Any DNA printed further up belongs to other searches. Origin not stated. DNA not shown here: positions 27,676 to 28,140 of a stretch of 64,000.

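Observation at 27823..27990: Unrecognised 55-aa protein: type member of a dispersed small-ORF paralog family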

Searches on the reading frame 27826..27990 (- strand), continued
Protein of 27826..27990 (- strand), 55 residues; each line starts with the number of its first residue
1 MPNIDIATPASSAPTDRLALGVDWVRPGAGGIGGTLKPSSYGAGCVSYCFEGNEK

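Call 74: find_encoding_contigs(protein=P0241, flank=10000, max_places=3)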
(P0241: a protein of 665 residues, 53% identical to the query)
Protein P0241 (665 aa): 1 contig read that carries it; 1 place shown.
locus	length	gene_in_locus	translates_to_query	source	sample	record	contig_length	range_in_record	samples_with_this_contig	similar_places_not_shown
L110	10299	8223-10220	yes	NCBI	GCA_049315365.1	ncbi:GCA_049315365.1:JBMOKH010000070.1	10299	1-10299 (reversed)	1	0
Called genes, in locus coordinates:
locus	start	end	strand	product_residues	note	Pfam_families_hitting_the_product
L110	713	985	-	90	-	PF06769:YoeB_toxin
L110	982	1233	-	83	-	PF02604:PhdYeFM_antitox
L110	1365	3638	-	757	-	PF02624:YcaO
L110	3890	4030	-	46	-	-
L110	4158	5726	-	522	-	PF00083:Sugar_tr (weak), PF07690:MFS_1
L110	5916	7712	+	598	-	PF00082:Peptidase_S8, PF18047:PatG_D, PF18065:PatG_C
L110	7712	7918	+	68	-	-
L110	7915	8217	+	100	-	-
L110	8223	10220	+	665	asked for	PF00082:Peptidase_S8, PF18047:PatG_D (weak), PF18065:PatG_C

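Call 75: find_encoding_contigs(protein=P0244, flank=10000, max_places=3)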
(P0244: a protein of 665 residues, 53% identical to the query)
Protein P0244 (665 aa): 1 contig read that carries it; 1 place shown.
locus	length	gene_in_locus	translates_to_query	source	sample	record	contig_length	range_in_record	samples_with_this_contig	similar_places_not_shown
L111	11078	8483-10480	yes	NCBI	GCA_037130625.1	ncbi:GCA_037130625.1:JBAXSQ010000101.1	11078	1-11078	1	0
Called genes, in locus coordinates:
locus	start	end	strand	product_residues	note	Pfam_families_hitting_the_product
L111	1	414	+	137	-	?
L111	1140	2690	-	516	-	PF00083:Sugar_tr, PF07690:MFS_1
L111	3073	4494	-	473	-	PF07812:TfuA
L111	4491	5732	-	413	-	PF02624:YcaO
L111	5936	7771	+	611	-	PF00082:Peptidase_S8, PF18047:PatG_D, PF18065:PatG_C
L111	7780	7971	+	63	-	-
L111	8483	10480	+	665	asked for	PF00082:Peptidase_S8, PF18047:PatG_D (weak), PF18065:PatG_C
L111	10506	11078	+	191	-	PF22767:ThcOx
